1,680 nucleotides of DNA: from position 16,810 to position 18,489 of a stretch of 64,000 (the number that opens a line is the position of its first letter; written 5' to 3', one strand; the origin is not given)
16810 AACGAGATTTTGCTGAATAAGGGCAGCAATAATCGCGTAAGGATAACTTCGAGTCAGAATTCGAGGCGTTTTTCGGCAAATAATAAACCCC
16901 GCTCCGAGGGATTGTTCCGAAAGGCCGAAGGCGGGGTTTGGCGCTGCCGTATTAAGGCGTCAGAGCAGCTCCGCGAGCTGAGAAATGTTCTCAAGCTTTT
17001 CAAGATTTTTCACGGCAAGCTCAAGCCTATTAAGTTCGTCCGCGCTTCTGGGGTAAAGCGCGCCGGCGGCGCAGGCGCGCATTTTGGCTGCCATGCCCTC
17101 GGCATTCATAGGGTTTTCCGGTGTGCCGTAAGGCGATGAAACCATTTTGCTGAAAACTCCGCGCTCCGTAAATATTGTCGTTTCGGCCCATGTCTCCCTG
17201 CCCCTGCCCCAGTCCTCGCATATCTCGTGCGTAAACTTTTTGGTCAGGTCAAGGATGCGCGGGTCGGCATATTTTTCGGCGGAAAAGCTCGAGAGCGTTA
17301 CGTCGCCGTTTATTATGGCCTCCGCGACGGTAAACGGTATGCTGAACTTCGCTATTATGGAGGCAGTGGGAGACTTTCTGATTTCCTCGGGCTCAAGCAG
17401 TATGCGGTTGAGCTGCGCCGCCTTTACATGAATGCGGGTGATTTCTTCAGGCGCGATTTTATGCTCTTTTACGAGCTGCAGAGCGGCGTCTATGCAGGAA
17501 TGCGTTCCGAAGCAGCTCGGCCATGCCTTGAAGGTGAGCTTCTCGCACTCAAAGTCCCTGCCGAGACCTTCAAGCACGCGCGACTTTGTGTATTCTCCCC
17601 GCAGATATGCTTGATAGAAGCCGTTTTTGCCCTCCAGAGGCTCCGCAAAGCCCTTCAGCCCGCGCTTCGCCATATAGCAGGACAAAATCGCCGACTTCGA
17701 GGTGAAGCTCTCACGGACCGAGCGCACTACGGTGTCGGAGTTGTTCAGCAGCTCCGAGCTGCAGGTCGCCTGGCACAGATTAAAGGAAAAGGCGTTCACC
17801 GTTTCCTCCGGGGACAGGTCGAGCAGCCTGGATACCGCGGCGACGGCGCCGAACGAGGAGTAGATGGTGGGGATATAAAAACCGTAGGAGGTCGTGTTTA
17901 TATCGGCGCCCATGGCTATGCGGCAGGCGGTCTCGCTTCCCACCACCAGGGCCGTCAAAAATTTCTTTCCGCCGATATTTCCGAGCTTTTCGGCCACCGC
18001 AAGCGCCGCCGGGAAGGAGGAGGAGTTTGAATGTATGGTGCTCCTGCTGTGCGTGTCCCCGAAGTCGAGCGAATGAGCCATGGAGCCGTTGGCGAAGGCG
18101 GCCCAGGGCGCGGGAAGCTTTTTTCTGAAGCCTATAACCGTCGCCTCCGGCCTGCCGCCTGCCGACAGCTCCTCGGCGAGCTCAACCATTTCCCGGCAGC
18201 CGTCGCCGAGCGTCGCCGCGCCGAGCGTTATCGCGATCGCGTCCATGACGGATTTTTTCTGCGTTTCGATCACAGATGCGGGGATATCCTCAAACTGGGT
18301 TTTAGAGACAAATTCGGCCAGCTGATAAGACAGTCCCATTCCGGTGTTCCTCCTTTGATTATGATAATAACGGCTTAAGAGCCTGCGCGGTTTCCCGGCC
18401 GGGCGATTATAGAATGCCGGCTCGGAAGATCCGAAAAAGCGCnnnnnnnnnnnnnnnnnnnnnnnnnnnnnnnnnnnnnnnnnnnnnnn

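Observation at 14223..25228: Candidate uncharacterised catabolic island: GRE + MmgE/PrpD + family-5 ABC importer + LacI regulator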

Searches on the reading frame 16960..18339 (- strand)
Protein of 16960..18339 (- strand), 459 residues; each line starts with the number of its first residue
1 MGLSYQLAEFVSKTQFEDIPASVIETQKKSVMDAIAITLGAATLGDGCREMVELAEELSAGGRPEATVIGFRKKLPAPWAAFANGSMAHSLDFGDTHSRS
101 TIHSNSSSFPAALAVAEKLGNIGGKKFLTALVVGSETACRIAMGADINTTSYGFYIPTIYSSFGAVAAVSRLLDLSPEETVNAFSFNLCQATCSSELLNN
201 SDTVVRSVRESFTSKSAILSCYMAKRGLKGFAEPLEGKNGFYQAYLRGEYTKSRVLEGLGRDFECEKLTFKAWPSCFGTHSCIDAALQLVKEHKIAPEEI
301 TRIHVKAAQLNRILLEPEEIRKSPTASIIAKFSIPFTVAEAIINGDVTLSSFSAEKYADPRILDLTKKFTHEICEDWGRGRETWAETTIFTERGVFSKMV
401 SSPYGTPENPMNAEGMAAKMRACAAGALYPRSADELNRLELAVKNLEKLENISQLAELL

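Call 3: search_protein_families(library=pfam, proteins=[window:16960-18339:-])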
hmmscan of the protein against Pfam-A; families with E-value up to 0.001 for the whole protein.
window:16960-18339:- (459 aa): 2 families
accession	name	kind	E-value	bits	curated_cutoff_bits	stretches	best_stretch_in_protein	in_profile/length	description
PF03972.19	MmgE_PrpD_N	-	2.2e-60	204.3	32.1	1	6-249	2-239/244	MmgE/PrpD N-terminal domain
PF19305.4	MmgE_PrpD_C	-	9.5e-32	110.6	32.1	1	273-440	1-168/173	MmgE/PrpD C-terminal domain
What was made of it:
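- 16960..18339 (-): MmgE/PrpD-family protein (459 aa), last gene of the ABC operon; probably an enolate-forming isomerase acting on a substituted succinate. Pfam hits (call 3).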

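Call 4: search_protein_families(library=ncbifam, proteins=[window:16960-18339:-])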
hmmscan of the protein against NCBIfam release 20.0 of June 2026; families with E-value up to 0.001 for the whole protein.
window:16960-18339:- (459 aa): 3 families
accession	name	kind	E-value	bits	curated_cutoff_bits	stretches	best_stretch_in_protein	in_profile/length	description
NF006943.0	PRK09425.1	equivalog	1.3e-13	50.6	575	1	6-370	18-381/480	bifunctional 2-methylcitrate dehydratase/aconitate hydratase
NF042438.1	PrpD_hiGCgrampos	equivalog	4e-11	42.2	950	1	63-371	76-387/499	2-methylcitrate dehydratase PrpD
TIGR02330.1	prpD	equivalog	6e-10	38.5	458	1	22-372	20-371/468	2-methylcitrate dehydratase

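Call 14: find_homologous_proteins(query=window:16960-18339:-, max_evalue=1e-20)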
Query window:16960-18339:- (459 aa): 610 proteins with E <= 1e-20 among 8000 candidates; the best 120 are listed.
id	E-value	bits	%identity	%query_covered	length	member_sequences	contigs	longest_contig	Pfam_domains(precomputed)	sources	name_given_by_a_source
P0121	5.5e-281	950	92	100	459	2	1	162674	PF19305.5,PF03972.20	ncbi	-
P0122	3.4e-183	628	62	100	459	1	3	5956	PF19305.5,PF03972.20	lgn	-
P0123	1.1e-176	606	59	100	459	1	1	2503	PF19305.5,PF03972.20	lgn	-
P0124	2.2e-176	605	60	100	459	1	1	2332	PF19305.5,PF03972.20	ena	-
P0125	6.3e-176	604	60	100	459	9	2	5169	PF19305.5,PF03972.20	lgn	-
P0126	2.2e-175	602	58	100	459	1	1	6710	PF19305.5,PF03972.20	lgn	-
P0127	2.1e-173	595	59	100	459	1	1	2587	PF19305.5,PF03972.20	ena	-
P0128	7.0e-173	594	58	100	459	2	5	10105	PF19305.5,PF03972.20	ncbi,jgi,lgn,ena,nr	ncbi:MAG: MmgE/PrpD family protein [Clostridiales bacterium]|jgi:2-methylcitrate dehydratase PrpD|nr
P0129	1.1e-172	593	58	100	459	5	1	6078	PF19305.5,PF03972.20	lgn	-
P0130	3.7e-172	591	58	100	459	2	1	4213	PF19305.5,PF03972.20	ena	-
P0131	7.6e-172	590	57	100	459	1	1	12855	PF19305.5,PF03972.20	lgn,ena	-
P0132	1.3e-171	590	58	100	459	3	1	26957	PF19305.5,PF03972.20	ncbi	-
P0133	1.5e-171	589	58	100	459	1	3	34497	PF19305.5,PF03972.20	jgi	-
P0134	5.8e-171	587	58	100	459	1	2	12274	PF19305.5,PF03972.20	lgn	-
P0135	9.9e-171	587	58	100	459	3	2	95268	PF19305.5,PF03972.20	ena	-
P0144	5.0e-169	581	57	100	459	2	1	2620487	PF19305.5,PF03972.20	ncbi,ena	-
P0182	5.3e-164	564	57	99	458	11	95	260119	PF19305.5,PF03972.20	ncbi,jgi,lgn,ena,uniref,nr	ncbi:MAG: MmgE/PrpD family protein [Clostridiales bacterium]|uniref:MmgE/PrpD family protein n=1 Tax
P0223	6.4e-150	518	53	100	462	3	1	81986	PF19305.5,PF03972.20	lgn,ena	-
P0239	1.1e-138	481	47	100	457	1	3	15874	PF19305.5,PF03972.20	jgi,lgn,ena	-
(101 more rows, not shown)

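Call 15: find_encoding_contigs(protein=P0121, flank=10000, max_places=1)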
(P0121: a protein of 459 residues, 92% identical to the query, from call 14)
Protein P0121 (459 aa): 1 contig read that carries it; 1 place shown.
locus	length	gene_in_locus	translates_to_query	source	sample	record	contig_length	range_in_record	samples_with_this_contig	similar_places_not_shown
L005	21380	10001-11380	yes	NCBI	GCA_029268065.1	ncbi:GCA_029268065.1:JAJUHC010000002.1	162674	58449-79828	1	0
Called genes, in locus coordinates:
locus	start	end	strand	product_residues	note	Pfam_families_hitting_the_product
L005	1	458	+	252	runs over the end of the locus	PF01026:TatD_DNase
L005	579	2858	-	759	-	PF00317:Ribonuc_red_lgN, PF02867:Ribonuc_red_lgC, PF12637:TSCPD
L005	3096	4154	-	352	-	PF00356:LacI, PF13407:Peripla_BP_4, PF13377:Peripla_BP_3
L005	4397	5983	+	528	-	PF00496:SBP_bac_5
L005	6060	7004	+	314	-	PF19300:BPD_transp_1_N, PF00528:BPD_transp_1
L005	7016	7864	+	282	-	PF12911:OppC_N, PF00528:BPD_transp_1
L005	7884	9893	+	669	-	PF00931:NB-ARC (faint), PF13191:AAA_16 (faint), PF00004:AAA (faint), PF00005:ABC_tran, PF00006:ATP-synt_ab (faint), PF08352:oligo_HPY, PF00005:ABC_tran, PF08352:oligo_HPY, +4 more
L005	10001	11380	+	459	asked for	PF03972:MmgE_PrpD_N, PF19305:MmgE_PrpD_C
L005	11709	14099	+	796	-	PF02901:PFL-like, PF01228:Gly_radical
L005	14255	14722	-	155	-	-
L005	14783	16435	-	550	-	PF03193:RsgA_GTPase (faint), PF00350:Dynamin_N, PF01926:MMR_HSR1, PF02421:FeoB_N (faint), PF00009:GTP_EFTU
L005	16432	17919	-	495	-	PF00488:MutS_V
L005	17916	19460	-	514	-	PF00488:MutS_V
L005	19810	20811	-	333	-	PF14057:GGGtGRT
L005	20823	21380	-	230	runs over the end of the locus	-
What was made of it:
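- The arrangement is conserved in L005/L010 (call 15).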

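Call 16: find_encoding_contigs(protein=P0144, flank=10000, max_places=1)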
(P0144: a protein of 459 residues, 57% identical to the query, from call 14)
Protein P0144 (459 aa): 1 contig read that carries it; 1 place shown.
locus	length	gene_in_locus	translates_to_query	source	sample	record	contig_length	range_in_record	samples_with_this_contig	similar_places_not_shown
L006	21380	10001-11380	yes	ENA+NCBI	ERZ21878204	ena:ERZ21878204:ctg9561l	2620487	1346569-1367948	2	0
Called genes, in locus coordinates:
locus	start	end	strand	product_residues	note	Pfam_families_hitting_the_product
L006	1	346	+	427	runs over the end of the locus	PF06808:DctM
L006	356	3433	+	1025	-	PF17132:Glyco_hydro_106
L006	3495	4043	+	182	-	-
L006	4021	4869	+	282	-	PF00196:GerE (weak)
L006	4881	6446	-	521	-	PF13556:HTH_30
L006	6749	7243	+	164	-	PF07331:TctB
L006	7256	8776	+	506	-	PF01970:TctA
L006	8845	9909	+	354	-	PF03401:TctC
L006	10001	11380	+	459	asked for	PF03972:MmgE_PrpD_N, PF19305:MmgE_PrpD_C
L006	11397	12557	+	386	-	PF09587:PGA_cap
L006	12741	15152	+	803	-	PF02901:PFL-like, PF01228:Gly_radical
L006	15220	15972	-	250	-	PF13476:AAA_23 (weak), PF00005:ABC_tran, PF13304:AAA_21 (faint)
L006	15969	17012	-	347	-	PF01032:FecCD, PF00950:ABC-3 (weak)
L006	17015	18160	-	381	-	PF01497:Peripla_BP_2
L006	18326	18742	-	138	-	PF01402:RHH_1 (weak), PF08753:NikR_C (weak)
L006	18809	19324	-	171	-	-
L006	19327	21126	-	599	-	-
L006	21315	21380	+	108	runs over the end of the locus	PF14358:DUF4405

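Call 17: find_encoding_contigs(protein=P0182, flank=10000, max_places=3)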
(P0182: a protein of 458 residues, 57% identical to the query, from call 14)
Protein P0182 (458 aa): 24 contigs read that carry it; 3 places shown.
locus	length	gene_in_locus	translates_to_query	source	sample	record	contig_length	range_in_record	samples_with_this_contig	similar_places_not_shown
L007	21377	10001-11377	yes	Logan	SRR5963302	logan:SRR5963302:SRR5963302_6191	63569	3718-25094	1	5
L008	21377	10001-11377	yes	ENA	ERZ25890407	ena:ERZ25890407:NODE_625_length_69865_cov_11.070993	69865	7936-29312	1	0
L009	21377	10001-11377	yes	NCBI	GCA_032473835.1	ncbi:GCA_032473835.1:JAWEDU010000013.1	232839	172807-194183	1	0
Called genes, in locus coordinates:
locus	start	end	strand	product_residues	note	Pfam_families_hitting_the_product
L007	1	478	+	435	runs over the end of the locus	PF03600:CitMHS, PF07158:MatC_N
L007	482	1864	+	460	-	PF03972:MmgE_PrpD_N, PF19305:MmgE_PrpD_C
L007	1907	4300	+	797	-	PF02901:PFL-like, PF01228:Gly_radical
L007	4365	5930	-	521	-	PF13556:HTH_30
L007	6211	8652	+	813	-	PF02901:PFL-like, PF01228:Gly_radical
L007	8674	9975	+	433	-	PF03600:CitMHS (weak), PF07158:MatC_N, PF03553:Na_H_antiporter (weak), PF03600:CitMHS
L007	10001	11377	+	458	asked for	PF03972:MmgE_PrpD_N, PF19305:MmgE_PrpD_C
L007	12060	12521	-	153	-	PF03073:TspO_MBR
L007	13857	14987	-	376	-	PF07969:Amidohydro_3 (faint), PF01979:Amidohydro_1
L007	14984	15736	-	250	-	PF01182:Glucosamine_iso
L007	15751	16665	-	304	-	PF00701:DHDPS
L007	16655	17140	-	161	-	PF04074:DUF386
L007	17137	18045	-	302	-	PF00480:ROK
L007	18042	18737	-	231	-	PF04131:NanE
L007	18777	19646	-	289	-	PF01418:HTH_6, PF01380:SIS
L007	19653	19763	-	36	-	-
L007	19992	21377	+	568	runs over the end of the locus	PF00496:SBP_bac_5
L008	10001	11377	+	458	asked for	PF03972:MmgE_PrpD_N, PF19305:MmgE_PrpD_C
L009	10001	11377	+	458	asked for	PF03972:MmgE_PrpD_N, PF19305:MmgE_PrpD_C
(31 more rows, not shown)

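Call 22: search_solved_structures(query=window:16960-18339:-, max_evalue=0.00001, show_alignments=2)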
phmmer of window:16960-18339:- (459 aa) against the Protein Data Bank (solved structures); distinct sequences matched with E-value up to 0.00001: 12.
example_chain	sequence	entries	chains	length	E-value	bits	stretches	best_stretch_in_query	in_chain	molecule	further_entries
2hp3_A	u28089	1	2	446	1.8e-30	109.7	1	19-435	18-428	IDS-epimerase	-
2hp0_A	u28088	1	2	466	2e-30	109.5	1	19-435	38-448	IDS-epimerase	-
7br9_A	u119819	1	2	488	3.7e-26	95.4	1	21-459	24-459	Cis-aconitate decarboxylase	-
6r6t_A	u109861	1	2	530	5e-26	95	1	21-459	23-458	Cis-aconitate decarboxylase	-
12vw_A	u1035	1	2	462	5e-26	95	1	23-459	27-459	Cis-aconitate decarboxylase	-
12vt_A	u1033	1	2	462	7.1e-26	94.5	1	23-459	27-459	Cis-aconitate decarboxylase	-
12ux_A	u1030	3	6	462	9.5e-26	94.1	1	23-459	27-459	Cis-aconitate decarboxylase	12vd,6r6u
12vq_A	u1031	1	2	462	2.9e-25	92.5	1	23-459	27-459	Cis-aconitate decarboxylase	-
7bra_A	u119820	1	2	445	6.6e-25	91.3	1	2-358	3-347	Bacillus subtilis IRG1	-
7e9d_A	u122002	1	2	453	1.2e-23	87.2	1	2-358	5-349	IRG1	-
5mvi_E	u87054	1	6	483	8.1e-07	31.7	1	66-369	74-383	2-methylcitrate dehydratase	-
1szq_A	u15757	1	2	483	3.2e-06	29.8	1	69-364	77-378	2-methylcitrate dehydratase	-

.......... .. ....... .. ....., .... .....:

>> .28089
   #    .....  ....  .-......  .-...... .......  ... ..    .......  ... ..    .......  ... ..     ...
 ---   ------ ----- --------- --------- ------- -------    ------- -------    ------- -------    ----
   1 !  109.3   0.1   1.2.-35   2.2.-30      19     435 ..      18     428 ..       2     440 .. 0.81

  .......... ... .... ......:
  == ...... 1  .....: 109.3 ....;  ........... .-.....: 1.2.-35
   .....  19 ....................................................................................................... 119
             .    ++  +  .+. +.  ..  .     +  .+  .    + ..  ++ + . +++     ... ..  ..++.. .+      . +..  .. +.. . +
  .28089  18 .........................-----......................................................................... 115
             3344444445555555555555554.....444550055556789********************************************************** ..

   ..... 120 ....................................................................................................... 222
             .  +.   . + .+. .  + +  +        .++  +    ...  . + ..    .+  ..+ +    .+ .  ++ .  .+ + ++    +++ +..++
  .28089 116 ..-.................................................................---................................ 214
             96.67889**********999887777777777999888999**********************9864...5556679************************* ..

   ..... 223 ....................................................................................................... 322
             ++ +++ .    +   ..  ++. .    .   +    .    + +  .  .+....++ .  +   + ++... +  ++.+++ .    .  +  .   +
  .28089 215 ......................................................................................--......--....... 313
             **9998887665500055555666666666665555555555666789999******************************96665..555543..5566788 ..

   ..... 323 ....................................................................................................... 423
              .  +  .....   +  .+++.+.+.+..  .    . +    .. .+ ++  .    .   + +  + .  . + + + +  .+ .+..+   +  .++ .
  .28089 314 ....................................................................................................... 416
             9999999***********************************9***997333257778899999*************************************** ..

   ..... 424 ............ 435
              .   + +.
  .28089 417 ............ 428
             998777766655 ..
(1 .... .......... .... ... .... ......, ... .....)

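Call 36: find_related_loci(query=A1, collection=genome_contigs, flank=10000)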
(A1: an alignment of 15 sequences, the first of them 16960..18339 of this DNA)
Query A1 (459 aa) in genome_contigs; peptide patterns used: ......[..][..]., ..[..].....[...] (x = any residue, [..] = any of these).
73 stretches matched a pattern; 51 encode a relative of the query (tblastn E <= 1e-3); 51 distinct loci.
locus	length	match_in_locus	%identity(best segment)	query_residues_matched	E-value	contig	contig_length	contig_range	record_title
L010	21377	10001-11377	92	1-459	0e+0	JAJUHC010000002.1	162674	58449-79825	MAG: Clostridiales bacterium isolate bin54 k141_995029_length_162674_cov_86.1100, whole genome shotgun sequence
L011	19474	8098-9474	58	1-459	0e+0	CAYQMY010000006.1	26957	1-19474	MAG TPA_asm: uncultured Oscillospiraceae bacterium isolate SRP192927_co4_1069 genome assembly, contig: NODE_3091_length_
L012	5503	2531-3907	57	1-459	0e+0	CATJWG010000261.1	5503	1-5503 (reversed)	MAG: uncultured Eubacteriales bacterium isolate iMGMC-568_1678881685 genome assembly, contig: MegahitA5_166240, whole ge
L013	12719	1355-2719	57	1-455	4e-177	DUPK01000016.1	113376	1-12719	MAG TPA_asm: Clostridiales bacterium isolate AS08sgBPME_301 62106_AS08, whole genome shotgun sequence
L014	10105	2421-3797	58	1-459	2e-175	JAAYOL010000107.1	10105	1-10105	MAG: Clostridiales bacterium isolate AS21ysBPME_39 134519_AS21, whole genome shotgun sequence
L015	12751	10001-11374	56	1-459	3e-173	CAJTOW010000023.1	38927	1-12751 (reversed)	MAG TPA_asm: uncultured Lachnospiraceae bacterium isolate MGBC105122 genome assembly, contig: MGBC105122.23, whole genom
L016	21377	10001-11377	57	1-459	4e-173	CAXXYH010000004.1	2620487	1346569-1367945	MAG: Spirochaetia bacterium isolate 3f6413ad-2fe3-400d-aa3f-8d8018634007 genome assembly, contig: contig_4, whole genome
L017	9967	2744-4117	58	1-459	6e-173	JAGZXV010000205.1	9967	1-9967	MAG: Clostridiaceae bacterium isolate L2_013_000G1_dasL2_013_000G1_metabat.metabat.107 L2_013_000G1_scaffold_4568, whole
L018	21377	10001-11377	57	1-459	3e-172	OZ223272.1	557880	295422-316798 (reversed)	MAG: Spirochaetia bacterium isolate 50ab941f-e521-41e2-bb97-00a459704a5b genome assembly, chromosome: 9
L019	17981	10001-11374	56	1-459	2e-171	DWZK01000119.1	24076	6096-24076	MAG TPA_asm: Candidatus Intestinimonas stercoravium isolate ChiBcolR2-622 ChiBcolR2__C84222_L24076_SAMN08009986, whole g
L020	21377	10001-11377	56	1-459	9e-171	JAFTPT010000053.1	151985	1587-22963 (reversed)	MAG: Blautia sp. isolate RGIG4038 Roe_deer_Cecum-5__c514204, whole genome shotgun sequence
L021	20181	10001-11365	57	1-455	3e-170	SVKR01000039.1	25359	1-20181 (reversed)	MAG: Oscillospiraceae bacterium isolate SIG466 k141_154788, whole genome shotgun sequence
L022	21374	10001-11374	56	1-459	8e-169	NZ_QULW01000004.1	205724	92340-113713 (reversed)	Clostridium sp. OM02-18AC OM02-18AC.Scaf4, whole genome shotgun sequence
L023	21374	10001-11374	57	1-459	3e-168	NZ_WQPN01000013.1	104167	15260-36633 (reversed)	Clostridium sp. MCC353 NODE_13_length_104087_cov_41.663994, whole genome shotgun sequence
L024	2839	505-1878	57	1-459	7e-177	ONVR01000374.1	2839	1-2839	uncultured Clostridiales bacterium isolate RUG678 genome assembly, contig: k87_53463097, whole genome shotgun sequence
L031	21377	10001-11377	50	1-459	8e-147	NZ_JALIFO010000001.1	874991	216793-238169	Cuneatibacter sp. NSJ-177 B-1669N-35_ctg00002, whole genome shotgun sequence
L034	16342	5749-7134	47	1-459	2e-140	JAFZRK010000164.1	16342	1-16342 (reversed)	MAG: Bacillota bacterium isolate RGIG8029 Water_buffalos_Rumen-1__c1122664, whole genome shotgun sequence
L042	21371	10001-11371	47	3-459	2e-123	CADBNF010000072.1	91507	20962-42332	MAG: uncultured Lachnospiraceae bacterium isolate RUG14126 genome assembly, contig: RUG14126_asm_72, whole genome shotgu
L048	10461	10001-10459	72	1-153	1e-68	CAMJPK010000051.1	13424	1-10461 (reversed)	MAG: uncultured Clostridia bacterium isolate SRR12081303_bin.99_metaWRAP_v1.3_MAG genome assembly, contig: ERZ12289767.6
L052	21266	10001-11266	33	3-430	1e-56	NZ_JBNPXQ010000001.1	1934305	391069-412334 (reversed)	Sphingomonas zeicaulis strain DSM 100587 Ga0373354_01, whole genome shotgun sequence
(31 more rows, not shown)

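Call 40: search_protein_families(library=pfam, proteins=[L006:11397-12557:+, L011:10853-11830:+, L006:4881-6446:-, L007:8674-9975:+], max_evalue=0.01)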
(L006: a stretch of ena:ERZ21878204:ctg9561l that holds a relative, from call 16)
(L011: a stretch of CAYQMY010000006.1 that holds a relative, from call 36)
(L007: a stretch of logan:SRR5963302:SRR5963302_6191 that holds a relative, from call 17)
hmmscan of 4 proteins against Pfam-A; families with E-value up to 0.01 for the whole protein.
L006:11397-12557:+ (386 aa): 1 family
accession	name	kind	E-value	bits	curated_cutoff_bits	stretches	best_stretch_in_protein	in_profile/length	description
PF09587.15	PGA_cap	-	6.4e-68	229.4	27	1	21-269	25-253/255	Bacterial capsule synthesis protein PGA_cap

L011:10853-11830:+ (326 aa): 1 family
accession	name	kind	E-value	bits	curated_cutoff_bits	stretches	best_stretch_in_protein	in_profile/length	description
PF01208.23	URO-D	-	1.1e-07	31.6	23.9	1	155-250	172-264/346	Uroporphyrinogen decarboxylase (URO-D)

L006:4881-6446:- (521 aa): 1 family
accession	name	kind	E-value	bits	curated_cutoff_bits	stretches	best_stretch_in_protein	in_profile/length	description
PF13556.12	HTH_30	-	3.2e-10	40.1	27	1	449-495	1-47/59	PucR C-terminal helix-turn-helix domain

L007:8674-9975:+ (433 aa): 5 families
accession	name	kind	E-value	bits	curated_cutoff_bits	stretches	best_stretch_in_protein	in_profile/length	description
PF07158.17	MatC_N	-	3.1e-26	92.7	23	2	8-148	5-145/149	Dicarboxylate carrier protein MatC N-terminus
PF03600.22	CitMHS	-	1e-16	61.4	31.9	2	251-428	3-177/336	Citrate transporter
PF03553.21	Na_H_antiporter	-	9.7e-06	25.5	23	1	170-428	25-303/303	Na+/H+ antiporter family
PF03606.21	DcuC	-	0.00056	19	23.1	1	75-422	94-456/461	C4-dicarboxylate anaerobic carrier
PF12420.13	DUF3671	-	0.0013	18.7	34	1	84-207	152-214/223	Fam-L, Fam-M like protein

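Call 41: search_protein_families(library=ncbifam, proteins=[L006:11397-12557:+, L011:10853-11830:+, L006:4881-6446:-, L007:8674-9975:+], max_evalue=0.01)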
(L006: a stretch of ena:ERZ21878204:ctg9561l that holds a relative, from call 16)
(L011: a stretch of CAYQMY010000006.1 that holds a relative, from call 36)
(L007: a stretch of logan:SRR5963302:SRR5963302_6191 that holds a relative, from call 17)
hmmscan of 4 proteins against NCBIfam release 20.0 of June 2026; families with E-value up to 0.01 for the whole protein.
L006:11397-12557:+ (386 aa): 1 family
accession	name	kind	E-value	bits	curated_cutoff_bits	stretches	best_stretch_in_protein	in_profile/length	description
NF038314.1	epimerase_MslH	equivalog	6.2e-28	97.3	700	2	188-267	235-315/439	lasso peptide C-terminal Trp epimerase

L011:10853-11830:+ (326 aa): 2 families
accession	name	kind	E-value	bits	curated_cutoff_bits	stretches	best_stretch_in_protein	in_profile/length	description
NF004889.0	PRK06252.1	subfamily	1.2e-05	24.5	244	1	155-253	168-260/340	methylcobalamin:coenzyme M methyltransferase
TIGR01463.1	mtaA_cmuA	subfamily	0.0011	18.3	235.4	1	154-255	166-264/340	MtaA/CmuA family methyltransferase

L006:4881-6446:- (521 aa): 4 families
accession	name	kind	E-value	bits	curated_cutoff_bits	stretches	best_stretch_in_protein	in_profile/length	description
NF058503.1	SprTransRegAdeR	equivalog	5.7e-06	25.6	700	1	231-494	124-385/403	sporulation transcriptional activator AdeR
NF045769.1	TransActPmfR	equivalog_domain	3.8e-05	22.5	800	1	441-488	396-442/470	transcciptional activator PmfR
NF008550.0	PRK11477.1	equivalog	0.00058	18.8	612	1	443-494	317-368/385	CdaR family transcriptional regulator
NF050824.1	TransRegRv1453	equivalog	0.00072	18.5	600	1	446-497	339-390/404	Rv1453 family transcriptional regulator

L007:8674-9975:+ (433 aa): 0 families
